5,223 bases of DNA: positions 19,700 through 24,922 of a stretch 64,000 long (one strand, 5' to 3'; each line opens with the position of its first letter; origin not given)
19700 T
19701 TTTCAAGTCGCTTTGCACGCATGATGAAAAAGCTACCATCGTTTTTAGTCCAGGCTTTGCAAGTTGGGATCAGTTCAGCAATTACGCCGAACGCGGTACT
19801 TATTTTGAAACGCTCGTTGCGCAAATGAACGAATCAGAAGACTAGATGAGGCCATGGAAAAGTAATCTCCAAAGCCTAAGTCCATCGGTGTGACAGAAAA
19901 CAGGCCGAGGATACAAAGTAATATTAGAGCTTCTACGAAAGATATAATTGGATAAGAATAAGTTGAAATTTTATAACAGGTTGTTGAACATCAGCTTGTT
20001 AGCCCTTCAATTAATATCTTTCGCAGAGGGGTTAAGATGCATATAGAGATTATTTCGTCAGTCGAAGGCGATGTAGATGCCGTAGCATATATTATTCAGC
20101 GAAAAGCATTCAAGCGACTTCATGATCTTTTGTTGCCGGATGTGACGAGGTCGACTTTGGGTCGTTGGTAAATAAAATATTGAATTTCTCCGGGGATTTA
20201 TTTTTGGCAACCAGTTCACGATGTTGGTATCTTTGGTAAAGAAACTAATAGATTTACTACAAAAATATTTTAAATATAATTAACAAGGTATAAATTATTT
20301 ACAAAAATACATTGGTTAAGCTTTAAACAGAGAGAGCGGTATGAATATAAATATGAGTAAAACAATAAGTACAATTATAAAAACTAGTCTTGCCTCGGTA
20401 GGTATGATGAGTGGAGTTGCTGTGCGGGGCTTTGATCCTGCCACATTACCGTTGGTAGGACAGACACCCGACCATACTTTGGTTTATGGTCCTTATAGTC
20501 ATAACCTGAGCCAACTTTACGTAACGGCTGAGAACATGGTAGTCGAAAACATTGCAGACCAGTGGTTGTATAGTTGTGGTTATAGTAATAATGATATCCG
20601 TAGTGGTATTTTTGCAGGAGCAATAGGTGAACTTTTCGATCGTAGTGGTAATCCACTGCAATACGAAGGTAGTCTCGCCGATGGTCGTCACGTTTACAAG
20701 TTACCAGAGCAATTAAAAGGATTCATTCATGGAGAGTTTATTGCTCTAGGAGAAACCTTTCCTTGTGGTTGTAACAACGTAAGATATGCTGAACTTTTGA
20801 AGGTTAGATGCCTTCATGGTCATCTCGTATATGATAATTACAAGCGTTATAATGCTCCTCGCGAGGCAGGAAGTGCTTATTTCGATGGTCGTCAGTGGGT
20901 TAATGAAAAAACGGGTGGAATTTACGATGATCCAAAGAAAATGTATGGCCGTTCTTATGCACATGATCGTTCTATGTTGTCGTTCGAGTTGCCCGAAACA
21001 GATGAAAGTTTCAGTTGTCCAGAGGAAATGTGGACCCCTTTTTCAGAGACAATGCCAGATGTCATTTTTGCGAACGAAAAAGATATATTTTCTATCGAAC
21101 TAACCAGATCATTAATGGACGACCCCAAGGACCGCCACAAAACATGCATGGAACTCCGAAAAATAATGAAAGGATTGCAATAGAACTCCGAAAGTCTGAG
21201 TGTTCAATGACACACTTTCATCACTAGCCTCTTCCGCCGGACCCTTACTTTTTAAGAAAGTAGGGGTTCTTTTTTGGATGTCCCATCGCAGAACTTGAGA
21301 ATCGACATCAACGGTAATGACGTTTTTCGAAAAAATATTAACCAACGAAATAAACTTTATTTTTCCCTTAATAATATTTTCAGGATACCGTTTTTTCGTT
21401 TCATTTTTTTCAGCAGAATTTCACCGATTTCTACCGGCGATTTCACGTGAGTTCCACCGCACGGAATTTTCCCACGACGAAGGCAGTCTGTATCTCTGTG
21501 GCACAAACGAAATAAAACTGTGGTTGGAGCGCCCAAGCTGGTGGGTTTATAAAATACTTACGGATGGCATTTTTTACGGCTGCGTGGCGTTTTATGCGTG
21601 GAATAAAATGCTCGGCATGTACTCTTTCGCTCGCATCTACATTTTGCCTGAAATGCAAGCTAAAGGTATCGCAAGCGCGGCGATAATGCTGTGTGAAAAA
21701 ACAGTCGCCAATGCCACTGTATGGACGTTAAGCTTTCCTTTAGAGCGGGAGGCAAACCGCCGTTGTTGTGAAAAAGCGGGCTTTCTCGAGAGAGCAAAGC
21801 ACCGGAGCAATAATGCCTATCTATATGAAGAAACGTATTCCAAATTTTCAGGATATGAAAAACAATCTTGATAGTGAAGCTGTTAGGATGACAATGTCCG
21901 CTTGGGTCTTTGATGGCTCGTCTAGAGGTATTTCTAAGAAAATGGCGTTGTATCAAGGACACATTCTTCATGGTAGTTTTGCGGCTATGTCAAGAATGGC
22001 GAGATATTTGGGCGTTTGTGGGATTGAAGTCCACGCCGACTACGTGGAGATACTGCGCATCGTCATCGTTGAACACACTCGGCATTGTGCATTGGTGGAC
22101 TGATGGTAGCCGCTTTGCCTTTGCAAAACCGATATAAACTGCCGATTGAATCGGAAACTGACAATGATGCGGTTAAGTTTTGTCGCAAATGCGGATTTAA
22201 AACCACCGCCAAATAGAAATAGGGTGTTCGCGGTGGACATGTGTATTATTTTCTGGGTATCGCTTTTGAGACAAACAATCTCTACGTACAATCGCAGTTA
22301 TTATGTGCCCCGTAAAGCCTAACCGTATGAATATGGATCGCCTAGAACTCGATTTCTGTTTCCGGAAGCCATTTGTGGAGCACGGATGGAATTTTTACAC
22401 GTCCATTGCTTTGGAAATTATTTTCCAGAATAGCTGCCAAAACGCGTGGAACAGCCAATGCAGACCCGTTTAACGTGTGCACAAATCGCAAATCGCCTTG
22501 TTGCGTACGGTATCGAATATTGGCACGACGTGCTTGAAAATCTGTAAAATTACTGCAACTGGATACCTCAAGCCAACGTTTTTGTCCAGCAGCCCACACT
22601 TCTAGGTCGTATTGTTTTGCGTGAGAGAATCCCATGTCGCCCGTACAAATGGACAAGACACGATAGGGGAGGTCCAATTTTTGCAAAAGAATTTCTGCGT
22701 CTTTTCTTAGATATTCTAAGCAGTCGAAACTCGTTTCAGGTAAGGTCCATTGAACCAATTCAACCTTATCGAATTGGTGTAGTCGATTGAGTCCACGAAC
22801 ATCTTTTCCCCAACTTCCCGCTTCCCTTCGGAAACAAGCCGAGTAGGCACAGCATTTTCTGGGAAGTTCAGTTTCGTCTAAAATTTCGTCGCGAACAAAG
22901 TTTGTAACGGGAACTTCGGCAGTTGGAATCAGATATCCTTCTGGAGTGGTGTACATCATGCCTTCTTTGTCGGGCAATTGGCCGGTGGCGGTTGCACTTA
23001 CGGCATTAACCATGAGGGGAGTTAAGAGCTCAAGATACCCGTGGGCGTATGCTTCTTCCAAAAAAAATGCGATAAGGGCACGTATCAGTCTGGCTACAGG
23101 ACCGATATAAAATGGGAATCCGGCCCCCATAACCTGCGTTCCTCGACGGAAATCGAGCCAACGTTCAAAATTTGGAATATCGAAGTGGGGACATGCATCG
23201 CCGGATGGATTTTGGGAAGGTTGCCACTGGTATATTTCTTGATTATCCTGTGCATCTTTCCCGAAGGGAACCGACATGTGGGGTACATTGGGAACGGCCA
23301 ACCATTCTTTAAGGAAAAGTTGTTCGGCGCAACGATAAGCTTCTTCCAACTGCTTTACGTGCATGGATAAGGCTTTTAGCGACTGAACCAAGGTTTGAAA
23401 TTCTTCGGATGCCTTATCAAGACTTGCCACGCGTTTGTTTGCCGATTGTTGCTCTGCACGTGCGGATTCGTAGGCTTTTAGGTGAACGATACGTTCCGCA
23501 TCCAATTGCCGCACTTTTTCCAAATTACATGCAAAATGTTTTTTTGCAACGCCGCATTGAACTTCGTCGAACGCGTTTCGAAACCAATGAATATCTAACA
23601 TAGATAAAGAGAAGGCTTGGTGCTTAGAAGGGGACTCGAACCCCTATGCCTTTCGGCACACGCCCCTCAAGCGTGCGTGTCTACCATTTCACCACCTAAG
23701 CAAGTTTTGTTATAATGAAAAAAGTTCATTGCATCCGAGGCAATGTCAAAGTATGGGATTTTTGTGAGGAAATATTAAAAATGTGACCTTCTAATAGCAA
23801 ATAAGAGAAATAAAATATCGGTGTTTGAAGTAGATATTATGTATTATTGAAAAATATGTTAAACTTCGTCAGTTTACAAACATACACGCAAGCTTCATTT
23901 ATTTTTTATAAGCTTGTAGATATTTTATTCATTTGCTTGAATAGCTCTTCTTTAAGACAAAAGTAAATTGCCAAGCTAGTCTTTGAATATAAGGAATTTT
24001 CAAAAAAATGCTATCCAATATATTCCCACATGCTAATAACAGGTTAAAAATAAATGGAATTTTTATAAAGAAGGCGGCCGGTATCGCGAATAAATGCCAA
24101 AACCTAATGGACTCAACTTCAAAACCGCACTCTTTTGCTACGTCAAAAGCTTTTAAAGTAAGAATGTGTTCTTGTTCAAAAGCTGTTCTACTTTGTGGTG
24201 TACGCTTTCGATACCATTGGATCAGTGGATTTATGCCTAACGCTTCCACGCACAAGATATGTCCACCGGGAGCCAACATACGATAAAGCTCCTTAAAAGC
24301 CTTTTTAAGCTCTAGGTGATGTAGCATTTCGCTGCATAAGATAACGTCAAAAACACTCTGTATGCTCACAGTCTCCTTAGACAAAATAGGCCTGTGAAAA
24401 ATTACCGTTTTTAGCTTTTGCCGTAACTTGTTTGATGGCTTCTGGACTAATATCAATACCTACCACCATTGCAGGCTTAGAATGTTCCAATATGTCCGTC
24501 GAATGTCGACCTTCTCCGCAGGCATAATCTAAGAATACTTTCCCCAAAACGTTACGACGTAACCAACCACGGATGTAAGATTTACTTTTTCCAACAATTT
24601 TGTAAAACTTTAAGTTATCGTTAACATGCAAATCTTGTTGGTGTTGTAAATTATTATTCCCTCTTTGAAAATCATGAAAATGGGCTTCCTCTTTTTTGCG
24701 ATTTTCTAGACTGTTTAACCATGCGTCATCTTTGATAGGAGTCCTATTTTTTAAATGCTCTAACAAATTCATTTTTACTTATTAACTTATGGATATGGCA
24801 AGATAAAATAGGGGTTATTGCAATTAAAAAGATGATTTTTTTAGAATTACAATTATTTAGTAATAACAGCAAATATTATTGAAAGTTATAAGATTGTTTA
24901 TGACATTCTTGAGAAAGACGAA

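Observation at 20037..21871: A 1.34-kb copy of the secreted-protein cassette is inserted inside a GNAT gene; in-silico excision restores a 164-codon ORF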

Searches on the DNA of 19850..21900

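Call 60: search_rna_families(source=window, start=19850, end=21900, threshold=evalue, max_evalue=1)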
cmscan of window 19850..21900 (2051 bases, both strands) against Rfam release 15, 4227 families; matches with E-value up to 1: 2.
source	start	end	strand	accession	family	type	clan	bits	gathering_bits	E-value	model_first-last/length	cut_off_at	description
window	21377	21488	-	RF01932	bxd_4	Gene; lncRNA;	-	21.1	40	0.7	1-106/106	no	Bithoraxoid conserved region 4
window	21151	21229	-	RF00300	snoZ221_snoR21b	Gene; snRNA; snoRNA; CD-box;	-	19.2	44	0.83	1-91/91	no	Small nucleolar RNA Z221/R21b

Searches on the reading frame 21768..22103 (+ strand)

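Call 7: search_protein_families(library=pfam, proteins=[window:21768-22103:+], max_evalue=0.1)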
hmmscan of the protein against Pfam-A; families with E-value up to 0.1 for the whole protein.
window:21768-22103:+ (111 aa): 0 families

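Call 64: search_protein_families(library=ncbifam, proteins=[window:21768-22100:+], max_evalue=0.01)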
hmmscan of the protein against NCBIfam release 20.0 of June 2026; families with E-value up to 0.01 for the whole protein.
window:21768-22100:+ (111 aa): 1 family
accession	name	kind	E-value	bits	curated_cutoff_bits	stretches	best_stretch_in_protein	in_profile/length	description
NF003024.0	PRK03893.1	subfamily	0.0014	17.6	604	1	15-96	186-267/497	sialate:H+ symport family MFS transporter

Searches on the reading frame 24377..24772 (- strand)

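Call 43: search_protein_families(library=pfam, proteins=[window:24377-24772:-], max_evalue=0.001)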
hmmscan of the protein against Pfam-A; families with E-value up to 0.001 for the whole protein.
window:24377-24772:- (131 aa): 4 families
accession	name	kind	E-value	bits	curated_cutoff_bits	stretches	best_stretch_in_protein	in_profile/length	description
PF13847.12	Methyltransf_31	-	3.4e-09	37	27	1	77-130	4-58/145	Methyltransferase domain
PF13649.12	Methyltransf_25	-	2.2e-07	31.9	27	1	81-125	2-46/97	Methyltransferase domain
PF08241.18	Methyltransf_11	-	6.1e-05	24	21.2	1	81-124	1-42/95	Methyltransferase domain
PF08242.18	Methyltransf_12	-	7.3e-05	23.9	30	1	81-121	1-44/98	Methyltransferase domain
